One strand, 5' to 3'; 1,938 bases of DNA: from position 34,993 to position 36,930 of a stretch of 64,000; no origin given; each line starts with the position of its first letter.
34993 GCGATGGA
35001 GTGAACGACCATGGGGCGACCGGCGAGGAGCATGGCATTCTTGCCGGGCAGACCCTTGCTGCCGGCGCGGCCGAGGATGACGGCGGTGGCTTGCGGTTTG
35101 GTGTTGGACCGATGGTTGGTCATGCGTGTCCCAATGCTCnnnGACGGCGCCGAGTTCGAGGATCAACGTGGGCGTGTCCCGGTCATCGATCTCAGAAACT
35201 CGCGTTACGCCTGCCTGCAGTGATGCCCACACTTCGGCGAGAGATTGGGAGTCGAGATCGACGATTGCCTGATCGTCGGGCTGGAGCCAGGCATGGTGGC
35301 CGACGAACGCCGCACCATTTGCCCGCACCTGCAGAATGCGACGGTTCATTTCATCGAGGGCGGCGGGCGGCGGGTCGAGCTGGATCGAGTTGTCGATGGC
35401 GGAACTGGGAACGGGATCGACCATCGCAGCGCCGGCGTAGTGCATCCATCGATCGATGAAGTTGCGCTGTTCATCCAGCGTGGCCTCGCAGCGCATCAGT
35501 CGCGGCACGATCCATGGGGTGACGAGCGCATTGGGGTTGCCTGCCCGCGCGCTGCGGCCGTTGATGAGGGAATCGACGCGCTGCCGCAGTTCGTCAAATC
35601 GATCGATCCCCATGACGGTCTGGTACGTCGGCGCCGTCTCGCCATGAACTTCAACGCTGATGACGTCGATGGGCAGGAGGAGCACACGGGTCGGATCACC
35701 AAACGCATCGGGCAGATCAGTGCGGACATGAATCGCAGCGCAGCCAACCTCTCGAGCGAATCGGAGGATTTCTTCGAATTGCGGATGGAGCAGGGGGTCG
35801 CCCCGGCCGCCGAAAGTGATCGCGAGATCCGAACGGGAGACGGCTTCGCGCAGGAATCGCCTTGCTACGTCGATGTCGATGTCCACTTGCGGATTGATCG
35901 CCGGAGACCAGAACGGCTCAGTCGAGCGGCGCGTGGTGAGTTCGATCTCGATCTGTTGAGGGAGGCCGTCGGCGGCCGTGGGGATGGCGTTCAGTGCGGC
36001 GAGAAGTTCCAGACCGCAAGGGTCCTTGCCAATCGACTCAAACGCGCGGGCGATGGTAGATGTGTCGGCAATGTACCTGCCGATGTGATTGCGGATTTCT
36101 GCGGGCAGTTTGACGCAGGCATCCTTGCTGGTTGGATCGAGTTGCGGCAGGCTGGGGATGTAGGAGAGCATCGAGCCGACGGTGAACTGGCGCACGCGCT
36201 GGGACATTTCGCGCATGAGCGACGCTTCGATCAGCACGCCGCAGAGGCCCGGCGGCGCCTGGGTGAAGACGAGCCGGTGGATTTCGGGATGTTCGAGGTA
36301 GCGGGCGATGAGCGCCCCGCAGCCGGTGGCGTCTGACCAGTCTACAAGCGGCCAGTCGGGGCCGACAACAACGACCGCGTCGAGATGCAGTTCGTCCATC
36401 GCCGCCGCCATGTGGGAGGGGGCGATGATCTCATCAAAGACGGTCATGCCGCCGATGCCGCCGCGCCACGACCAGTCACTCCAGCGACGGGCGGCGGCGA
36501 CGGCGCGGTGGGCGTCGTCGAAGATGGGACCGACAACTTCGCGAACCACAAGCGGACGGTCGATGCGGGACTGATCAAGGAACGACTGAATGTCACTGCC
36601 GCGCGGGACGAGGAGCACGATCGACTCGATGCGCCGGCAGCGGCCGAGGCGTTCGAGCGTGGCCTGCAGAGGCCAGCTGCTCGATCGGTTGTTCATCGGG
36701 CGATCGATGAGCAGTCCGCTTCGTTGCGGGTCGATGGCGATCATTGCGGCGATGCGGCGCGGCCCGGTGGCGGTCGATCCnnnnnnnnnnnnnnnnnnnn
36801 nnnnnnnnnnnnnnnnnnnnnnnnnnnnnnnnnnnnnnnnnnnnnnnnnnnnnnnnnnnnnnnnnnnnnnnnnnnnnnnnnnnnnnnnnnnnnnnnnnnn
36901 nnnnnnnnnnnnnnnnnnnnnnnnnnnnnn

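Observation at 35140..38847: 1235-aa Maf-like protein fused to a nucleotidyltransferase-like module and a cysteine-less radical-SAM-like module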

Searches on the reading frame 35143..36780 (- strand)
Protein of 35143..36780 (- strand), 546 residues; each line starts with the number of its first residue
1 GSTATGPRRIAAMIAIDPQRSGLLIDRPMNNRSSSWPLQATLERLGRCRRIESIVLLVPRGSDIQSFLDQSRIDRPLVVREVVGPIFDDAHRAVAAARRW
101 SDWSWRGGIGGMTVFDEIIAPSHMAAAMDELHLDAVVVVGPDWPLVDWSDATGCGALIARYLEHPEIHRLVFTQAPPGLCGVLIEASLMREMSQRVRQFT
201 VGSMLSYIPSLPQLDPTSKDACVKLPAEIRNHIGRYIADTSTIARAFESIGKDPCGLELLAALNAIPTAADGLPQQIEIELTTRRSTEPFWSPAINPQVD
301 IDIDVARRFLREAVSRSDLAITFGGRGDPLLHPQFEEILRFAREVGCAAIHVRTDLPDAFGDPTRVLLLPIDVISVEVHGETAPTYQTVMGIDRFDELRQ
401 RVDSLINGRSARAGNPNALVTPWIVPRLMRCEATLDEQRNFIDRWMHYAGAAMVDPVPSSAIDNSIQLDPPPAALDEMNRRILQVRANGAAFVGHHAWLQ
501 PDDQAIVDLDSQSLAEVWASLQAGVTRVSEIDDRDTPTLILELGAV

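Call 27: predict_structure(alignment_id=A2)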
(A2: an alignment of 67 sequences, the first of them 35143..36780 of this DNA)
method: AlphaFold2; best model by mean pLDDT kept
length: 546 residues; sequences in the alignment: 67
mean_pLDDT: 91.4   pTM: 0.92
mean pLDDT of the five models: 91.4, 90.4, 90.3, 89.7, 89.4
residues with pLDDT >= 90: 429; 70-90: 81; 50-70: 23; < 50: 13
segments of 3 or more residues with pLDDT < 50: 536-546
pLDDT, mean of each block of 10 residues (from residue 1): 74 97 87 77 98 98 93 98 96 97 90 97 98 98 97 98 97 97 98 95 80 78 95 92 88 92 84 92 95 83 96 95 96 98 98 97 98 98 97 97 98 95 97 95 93 88 81 90 95 82 87 94 89 57 39
secondary structure, 60 per line:
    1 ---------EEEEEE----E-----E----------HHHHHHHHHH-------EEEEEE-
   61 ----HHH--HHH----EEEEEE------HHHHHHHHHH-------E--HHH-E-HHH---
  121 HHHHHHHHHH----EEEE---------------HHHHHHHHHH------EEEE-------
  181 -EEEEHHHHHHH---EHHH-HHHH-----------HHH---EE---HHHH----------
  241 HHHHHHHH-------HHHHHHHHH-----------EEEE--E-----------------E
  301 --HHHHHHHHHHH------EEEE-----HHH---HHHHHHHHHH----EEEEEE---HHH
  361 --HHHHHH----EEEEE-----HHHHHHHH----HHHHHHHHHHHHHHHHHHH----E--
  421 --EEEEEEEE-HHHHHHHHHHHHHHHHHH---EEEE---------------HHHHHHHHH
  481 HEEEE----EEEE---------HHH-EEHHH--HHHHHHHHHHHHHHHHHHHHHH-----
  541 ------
elements in order: E10-15 H37-46 E54-59 E77-82 H89-98 H121-130 E135-138 H154-163 E170-173 E182-185 H186-192 H201-204 H227-230 H241-248 H256-264 E276-279 H303-313 E320-323 H335-344 E349-354 H363-368 E373-377 H383-390 H395-413 E423-430 H432-449 E453-456 H472-481 E482-485 E490-493 H514-535

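Call 29: fold_search(model_id=the predicted structure, library=pdb)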
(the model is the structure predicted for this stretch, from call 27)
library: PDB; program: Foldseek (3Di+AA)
matches with E <= 10: 1346; with E <= 0.001: 99
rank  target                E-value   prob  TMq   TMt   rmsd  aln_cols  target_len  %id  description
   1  8hzy_A                3.7e-09  1.00  0.32  0.37   7.8       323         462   13  The crystal structure of a Radical SAM Enzyme DesII (released 2024-07-10)
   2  8hzv_C                4.1e-09  1.00  0.32  0.35   8.0       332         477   13  The crystal structure of a Radical SAM Enzyme DesII (released 2024-07-10)
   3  8hzv_D                6.6e-09  1.00  0.33  0.37   9.7       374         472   12  The crystal structure of a Radical SAM Enzyme DesII (released 2024-07-10)
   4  7vob                  7.9e-09  1.00  0.34  0.54   5.7       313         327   13  The crystal structure of a Radical SAM Enzyme BlsE involved in the Biosynthesis of Blasticidin S (released 2022-05-04)
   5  8hzv_A                8.4e-09  1.00  0.33  0.37   7.4       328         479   12  The crystal structure of a Radical SAM Enzyme DesII (released 2024-07-10)
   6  8hzv_B                1.4e-08  1.00  0.33  0.37  10.2       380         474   13  The crystal structure of a Radical SAM Enzyme DesII (released 2024-07-10)
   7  5why_A                1.5e-08  1.00  0.35  0.45  12.4       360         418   12  Structural Insights into Thioether Bond Formation in the Biosynthesis of Sactipeptides (released 2017-07-26)
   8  5v1q_B                1.5e-08  1.00  0.31  0.37   8.4       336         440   12  Crystal structure of Streptococcus suis SuiB (released 2017-08-30)
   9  5v1s_B                1.9e-08  1.00  0.31  0.38   8.6       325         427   13  Crystal structure of Streptococcus suis SuiB bound to S-adenosylmethionine (released 2017-08-30)
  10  5v1t_A                2.3e-08  1.00  0.33  0.40   8.4       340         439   11  Crystal structure of Streptococcus suis SuiB bound to precursor peptide SuiA (released 2017-08-30)
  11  5v1s_A                4.1e-08  1.00  0.35  0.44   7.8       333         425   11  Crystal structure of Streptococcus suis SuiB bound to S-adenosylmethionine (released 2017-08-30)
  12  8hzy_B                5.5e-08  1.00  0.32  0.37   7.4       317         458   12  The crystal structure of a Radical SAM Enzyme DesII (released 2024-07-10)
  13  6efn                  7.4e-08  1.00  0.37  0.52   7.6       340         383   14  Structure of a RiPP maturase, SkfB (released 2018-10-24)
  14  5why_B                9.4e-08  1.00  0.35  0.45  11.9       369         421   12  Structural Insights into Thioether Bond Formation in the Biosynthesis of Sactipeptides (released 2017-07-26)
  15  5v1q_A                1.9e-07  1.00  0.34  0.42   7.9       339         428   12  Crystal structure of Streptococcus suis SuiB (released 2017-08-30)
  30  4cvh                  2.2e-06  1.00  0.22  0.29  20.2       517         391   11  Crystal structure of human isoprenoid synthase domain-containing protein (released 2015-02-04)
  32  6oew_A                4.0e-06  1.00  0.32  0.68   4.8       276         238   14  Structure of a Cytidylyltransferase from Leptospira borgpetersenii serovar Hardjo-bovis (strain JB197) (released 2019-04-17)
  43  6oew_B                1.4e-05  1.00  0.33  0.70   4.3       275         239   13  Structure of a Cytidylyltransferase from Leptospira borgpetersenii serovar Hardjo-bovis (strain JB197) (released 2019-04-17)
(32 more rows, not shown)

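Call 41: find_related_loci(query=A2, collection=genome_contigs, flank=6000)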
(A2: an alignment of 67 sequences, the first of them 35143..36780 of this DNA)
Query A2 (546 aa) in genome_contigs; peptide patterns used: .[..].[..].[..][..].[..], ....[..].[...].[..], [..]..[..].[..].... (x = any residue, [..] = any of these).
599 stretches matched a pattern (row limit reached: there are more); 404 encode a relative of the query (tblastn E <= 1e-3); the best 80 are kept; 80 distinct loci.
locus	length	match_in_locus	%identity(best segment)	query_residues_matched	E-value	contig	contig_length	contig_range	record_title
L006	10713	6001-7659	56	7-546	0e+0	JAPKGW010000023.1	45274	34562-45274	MAG: Phycisphaerales bacterium isolate PDA_C_MAG.101 MAG.101_23, whole genome shotgun sequence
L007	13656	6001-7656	56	7-546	0e+0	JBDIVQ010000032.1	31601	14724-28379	MAG: Phycisphaerae bacterium isolate Bin_17 NODE_577_length_31601_cov_26.050899, whole genome shotgun sequence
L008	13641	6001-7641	80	1-546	0e+0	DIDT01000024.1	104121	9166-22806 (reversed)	MAG TPA_asm: Phycisphaerales bacterium UBA5793 UBA5793_contig_1059, whole genome shotgun sequence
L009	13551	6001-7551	42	8-519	1e-116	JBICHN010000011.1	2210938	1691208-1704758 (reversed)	MAG: Phycisphaerales bacterium isolate JB034 k141_97508, whole genome shotgun sequence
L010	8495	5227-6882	37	6-540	3e-113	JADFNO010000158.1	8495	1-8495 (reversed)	MAG: Planctomycetota bacterium isolate B63T3L11 B63T3L11_NODE10140, whole genome shotgun sequence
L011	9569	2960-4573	38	2-523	2e-111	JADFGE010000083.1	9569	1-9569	MAG: Planctomycetota bacterium isolate B2T1B10 B2T1B10_NODE4736, whole genome shotgun sequence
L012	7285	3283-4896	39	2-523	1e-110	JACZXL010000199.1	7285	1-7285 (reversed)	MAG: Planctomycetota bacterium isolate B23T1B5 B23T1B5_NODE15511, whole genome shotgun sequence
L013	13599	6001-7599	38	1-521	4e-110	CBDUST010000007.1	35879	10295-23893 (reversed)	MAG TPA_asm: uncultured bacterium isolate SRR22302372_binner13_Refined_15 genome assembly, contig: ERZ25748031.52, whole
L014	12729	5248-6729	40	9-482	2e-102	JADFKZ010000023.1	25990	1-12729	MAG: Planctomycetota bacterium isolate B4T1B5 B4T1B5_NODE1449, whole genome shotgun sequence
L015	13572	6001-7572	35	9-523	2e-100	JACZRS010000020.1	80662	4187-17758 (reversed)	MAG: Planctomycetota bacterium isolate B104T1B8 B104T1B8_NODE370, whole genome shotgun sequence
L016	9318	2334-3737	39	9-461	4e-99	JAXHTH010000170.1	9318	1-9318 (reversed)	MAG: Planctomycetota bacterium isolate MAG19_tar_biofilm MAG19_170, whole genome shotgun sequence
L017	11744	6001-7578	39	1-522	2e-98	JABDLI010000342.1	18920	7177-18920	MAG: Phycisphaerales bacterium isolate SS_bin_71 k127_2274607, whole genome shotgun sequence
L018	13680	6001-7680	35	1-539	1e-98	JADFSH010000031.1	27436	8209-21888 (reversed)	MAG: Planctomycetota bacterium isolate B90T1L10 B90T1L10_NODE2164, whole genome shotgun sequence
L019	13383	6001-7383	41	9-457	1e-97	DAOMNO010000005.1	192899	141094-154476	MAG TPA_asm: Phycisphaerales bacterium isolate AMR_MDS_5910 NODE_30_length_192899_cov_6.445749, whole genome shotgun seq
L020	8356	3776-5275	37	9-483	1e-93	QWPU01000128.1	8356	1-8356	MAG: Planctomycetota bacterium isolate ZH-13MAY13-plancto44 Z130513-80m44-c128, whole genome shotgun sequence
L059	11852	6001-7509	32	38-523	4e-76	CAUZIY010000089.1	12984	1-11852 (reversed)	MAG: Phycisphaerae bacterium isolate CB11b_Tmax.19 genome assembly, contig: Ga0310125_10001191, whole genome shotgun seq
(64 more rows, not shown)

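Call 44: search_dna_similar(query=window:35143-36780:-, collection=plasmids, mode=protein, max_evalue=0.001, max_rows=15)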
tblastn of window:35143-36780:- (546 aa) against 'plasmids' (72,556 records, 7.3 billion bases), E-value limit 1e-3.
No match.

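Call 59: find_homologous_proteins(query=L059:5905-7584:+, max_evalue=0.001)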
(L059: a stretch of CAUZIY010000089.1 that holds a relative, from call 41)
Query L059:5905-7584:+ (560 aa): 308 proteins with E <= 0.001 among 8000 candidates; the best 120 are listed.
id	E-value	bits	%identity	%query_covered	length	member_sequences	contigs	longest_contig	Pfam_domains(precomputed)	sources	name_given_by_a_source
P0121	0.0e+0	1194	93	100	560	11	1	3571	PF13186.12,PF12804.14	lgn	-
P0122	6.0e-215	733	60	100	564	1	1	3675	PF13186.12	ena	-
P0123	1.4e-209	716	57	100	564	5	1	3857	PF13186.12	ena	-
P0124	9.9e-209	713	58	100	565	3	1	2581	PF13186.12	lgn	-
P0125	2.9e-205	701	57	100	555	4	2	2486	PF13186.12,PF12804.14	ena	-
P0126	9.0e-205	700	58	100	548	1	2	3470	PF13186.12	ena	-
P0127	8.6e-204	697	59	94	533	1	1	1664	PF13186.12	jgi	jgi:hypothetical protein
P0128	3.6e-202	691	55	100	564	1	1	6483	PF13186.12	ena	-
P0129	2.4e-198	679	55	100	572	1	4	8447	PF13186.12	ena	-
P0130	2.4e-196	672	55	100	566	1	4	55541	PF13186.12,PF04055.28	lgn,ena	-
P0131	5.4e-196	671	57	100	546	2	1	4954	PF13186.12,PF04055.28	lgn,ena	-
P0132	7.5e-192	657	54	100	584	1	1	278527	PF13186.12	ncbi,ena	-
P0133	5.1e-189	648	51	100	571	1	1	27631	PF12804.14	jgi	-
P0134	5.6e-189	648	52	100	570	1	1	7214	PF13186.12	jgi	-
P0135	5.9e-188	644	52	100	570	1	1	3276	PF13186.12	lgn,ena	-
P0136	2.1e-187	642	53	100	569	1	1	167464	PF13186.12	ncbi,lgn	-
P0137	2.9e-186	639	53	100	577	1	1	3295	PF13186.12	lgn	-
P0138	4.3e-186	638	53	100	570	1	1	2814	PF13186.12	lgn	-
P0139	8.4e-186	637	52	100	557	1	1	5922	PF13186.12,PF04055.28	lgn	-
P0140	2.0e-185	636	52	100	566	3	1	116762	PF13186.12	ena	-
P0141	4.8e-185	635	52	100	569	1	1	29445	PF13186.12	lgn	-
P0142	5.7e-185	634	52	100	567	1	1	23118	PF13186.12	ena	-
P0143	1.1e-183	630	52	100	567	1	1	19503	PF13186.12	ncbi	-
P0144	1.8e-183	629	53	100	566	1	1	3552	PF13186.12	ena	-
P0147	3.4e-182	625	51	100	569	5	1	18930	PF13186.12,PF12804.14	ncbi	-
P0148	4.9e-182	625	52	100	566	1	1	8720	PF13186.12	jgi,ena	jgi:hypothetical protein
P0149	7.3e-181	621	50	100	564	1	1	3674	PF13186.12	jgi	jgi:hypothetical protein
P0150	1.4e-180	620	52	100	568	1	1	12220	PF13186.12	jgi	-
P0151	2.0e-180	619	51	100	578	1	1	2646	PF13186.12,PF12804.14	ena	-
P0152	2.9e-180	619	51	100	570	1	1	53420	PF13186.12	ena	-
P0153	4.5e-179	615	52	100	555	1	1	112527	PF13186.12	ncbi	-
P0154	8.5e-177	607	50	100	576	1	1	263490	PF13186.12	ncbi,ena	-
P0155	2.2e-176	606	51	100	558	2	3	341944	PF13186.12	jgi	jgi:spiro-SPASM protein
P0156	2.7e-176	606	52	100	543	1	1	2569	PF13186.12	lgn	-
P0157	3.3e-176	605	52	100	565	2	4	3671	PF13186.12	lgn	-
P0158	4.8e-176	605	51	100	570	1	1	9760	PF13186.12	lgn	-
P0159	6.4e-176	605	52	100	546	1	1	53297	PF13186.12,PF12804.14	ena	-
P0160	1.3e-175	603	49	99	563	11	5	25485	PF13186.12,PF04055.28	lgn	-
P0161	4.3e-175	602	51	97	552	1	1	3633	PF13186.12,PF04055.28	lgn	-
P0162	8.4e-175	601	51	99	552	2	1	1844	PF13186.12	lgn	-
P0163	7.1e-174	598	53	70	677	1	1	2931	PF13186.12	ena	-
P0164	4.3e-173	595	50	99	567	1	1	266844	PF13186.12,PF12804.14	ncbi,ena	-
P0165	6.4e-173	595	51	100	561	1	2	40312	PF13186.12,PF04055.28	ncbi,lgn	ncbi:MAG: SPASM domain-containing protein [Phycisphaeraceae bacterium]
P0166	8.7e-173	594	51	100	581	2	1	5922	PF04055.28,PF12804.14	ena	-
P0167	1.0e-172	594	50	97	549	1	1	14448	PF13186.12,PF12804.14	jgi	-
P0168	1.1e-172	594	49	100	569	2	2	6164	PF13186.12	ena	-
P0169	2.4e-172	593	52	100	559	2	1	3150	PF13186.12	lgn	-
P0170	3.2e-172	592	50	100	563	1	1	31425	PF13186.12,PF04055.28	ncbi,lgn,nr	ncbi:MAG: SPASM domain-containing protein [Planctomycetota bacterium]|nr:SPASM domain-containing pro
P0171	3.5e-172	592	50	100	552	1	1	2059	PF13186.12,PF04055.28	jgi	-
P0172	6.6e-172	591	48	99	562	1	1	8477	PF13186.12,PF04055.28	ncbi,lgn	-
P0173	9.4e-172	591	51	100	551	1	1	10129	PF13186.12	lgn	-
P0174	5.5e-171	588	51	100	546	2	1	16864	PF13186.12,PF12804.14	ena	-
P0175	1.1e-170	587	50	100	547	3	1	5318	PF13186.12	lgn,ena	-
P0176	2.3e-170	586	51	100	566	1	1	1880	PF13186.12,PF12804.14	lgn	-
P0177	4.0e-170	585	46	100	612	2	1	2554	PF13186.12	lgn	-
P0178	1.5e-169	583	50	100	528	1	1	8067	PF13186.12,PF04055.28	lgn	-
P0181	9.8e-168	578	50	100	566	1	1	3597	PF13186.12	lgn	-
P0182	1.9e-167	577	49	100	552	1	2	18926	PF13186.12,PF04055.28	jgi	jgi:radical SAM protein with 4Fe4S-binding SPASM domain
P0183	1.9e-167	577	51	100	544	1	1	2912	PF13186.12,PF04055.28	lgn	-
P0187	1.7e-166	573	49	100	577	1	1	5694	PF04055.28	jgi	jgi:hypothetical protein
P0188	2.3e-166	573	50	100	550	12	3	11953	PF13186.12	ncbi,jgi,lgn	-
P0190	2.6e-165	570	48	100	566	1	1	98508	PF13186.12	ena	-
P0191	9.0e-165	568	47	100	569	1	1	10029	PF13186.12,PF04055.28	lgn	-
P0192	1.9e-164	567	49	98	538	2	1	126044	PF13186.12,PF04055.28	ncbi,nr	ncbi:MAG: SPASM domain-containing protein [Planctomycetes bacterium]|nr:SPASM domain-containing prot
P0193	3.2e-164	566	49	100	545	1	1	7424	PF04055.28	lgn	-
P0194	9.4e-164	564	48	100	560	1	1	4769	PF13186.12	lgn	-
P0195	2.2e-163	563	48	100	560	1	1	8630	PF04055.28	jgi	jgi:hypothetical protein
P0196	5.1e-163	562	48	100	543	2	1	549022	PF04055.28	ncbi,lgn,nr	ncbi:MAG: hypothetical protein IT444_01465 [Phycisphaeraceae bacterium]|nr:hypothetical protein [Phy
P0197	3.2e-162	559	50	100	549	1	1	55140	PF13186.12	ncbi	-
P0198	6.3e-162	558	49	99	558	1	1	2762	PF13186.12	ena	-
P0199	1.1e-161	558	52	95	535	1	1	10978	PF13186.12,PF12804.14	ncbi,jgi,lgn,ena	jgi:hypothetical protein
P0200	1.4e-161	557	48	100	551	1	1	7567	PF12804.14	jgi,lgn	jgi:molybdopterin-guanine dinucleotide biosynthesis protein A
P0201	3.9e-161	556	50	100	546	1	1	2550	PF13186.12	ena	-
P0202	2.7e-160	553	47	99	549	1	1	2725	PF13186.12,PF12804.14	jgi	jgi:hypothetical protein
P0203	1.9e-159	550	47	99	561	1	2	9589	PF13186.12,PF12804.14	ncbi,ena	-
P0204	1.2e-158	547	48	100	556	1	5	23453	PF04055.28,PF12804.14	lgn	-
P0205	3.6e-158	546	48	100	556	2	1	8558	PF12804.14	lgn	-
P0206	2.1e-157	543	43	100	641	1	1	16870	PF13186.12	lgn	-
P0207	2.7e-157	543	48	99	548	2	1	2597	PF13186.12,PF04055.28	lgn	-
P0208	1.1e-156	541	48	100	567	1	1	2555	PF13186.12,PF12804.14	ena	-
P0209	5.6e-156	539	47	100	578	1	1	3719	PF13186.12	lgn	-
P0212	3.1e-155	536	47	100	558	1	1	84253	PF13186.12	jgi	jgi:MoaA/NifB/PqqE/SkfB family radical SAM enzyme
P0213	3.1e-155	536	44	100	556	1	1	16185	PF13186.12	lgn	-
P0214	3.3e-155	536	48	99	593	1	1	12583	PF13186.12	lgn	-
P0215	3.7e-155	536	48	100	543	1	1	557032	PF13186.12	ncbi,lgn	-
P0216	6.0e-155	535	48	100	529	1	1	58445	PF13186.12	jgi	jgi:hypothetical protein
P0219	4.0e-154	533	50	92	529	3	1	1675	PF12804.14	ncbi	-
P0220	7.6e-154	532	46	99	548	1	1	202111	PF13186.12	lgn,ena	-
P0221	2.0e-153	530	46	100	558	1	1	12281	PF13186.12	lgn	-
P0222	2.9e-153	530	47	100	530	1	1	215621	PF13186.12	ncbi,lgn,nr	ncbi:MAG: hypothetical protein GC164_02480 [Phycisphaera sp.]|nr:hypothetical protein [Phycisphaera 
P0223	5.6e-153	529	46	99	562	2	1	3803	PF13186.12,PF04055.28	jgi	jgi:Iron-sulfur cluster-binding domain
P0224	7.5e-153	528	46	100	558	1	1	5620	PF13186.12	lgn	-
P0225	9.8e-153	528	45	99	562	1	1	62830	PF13186.12,PF04055.28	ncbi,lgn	-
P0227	1.4e-151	524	45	99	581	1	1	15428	PF13186.12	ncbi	-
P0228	1.7e-151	524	46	100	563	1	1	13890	PF13186.12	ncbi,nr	ncbi:MAG: hypothetical protein IT442_10825 [Phycisphaeraceae bacterium]|nr:hypothetical protein [Phy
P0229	2.3e-151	523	46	100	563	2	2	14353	PF13186.12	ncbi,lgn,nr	ncbi:MAG: SPASM domain-containing protein [Phycisphaeraceae bacterium]|nr:SPASM domain-containing pr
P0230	3.1e-151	523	47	100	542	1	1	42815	PF13186.12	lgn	-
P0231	3.9e-151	523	47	99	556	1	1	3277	PF13186.12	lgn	-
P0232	4.4e-151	523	47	100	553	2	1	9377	PF13186.12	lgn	-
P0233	6.0e-151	522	45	100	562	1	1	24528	PF13186.12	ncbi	-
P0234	1.8e-150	521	48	99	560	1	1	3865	PF13186.12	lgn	-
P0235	4.8e-150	519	46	100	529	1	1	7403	PF13186.12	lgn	-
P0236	5.0e-150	519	46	100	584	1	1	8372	PF13186.12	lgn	-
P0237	8.1e-150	518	46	100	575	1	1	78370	PF13186.12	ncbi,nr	ncbi:MAG: SPASM domain-containing protein [Phycisphaeraceae bacterium]|nr:SPASM domain-containing pr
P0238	1.5e-149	517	47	100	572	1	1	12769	PF13186.12,PF12804.14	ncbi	-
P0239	2.4e-149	517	45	100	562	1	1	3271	PF13186.12,PF04055.28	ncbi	ncbi:MAG: hypothetical protein Kow00105_19080 [Phycisphaeraceae bacterium]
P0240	2.4e-149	517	44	100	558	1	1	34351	PF13186.12,PF04055.28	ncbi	-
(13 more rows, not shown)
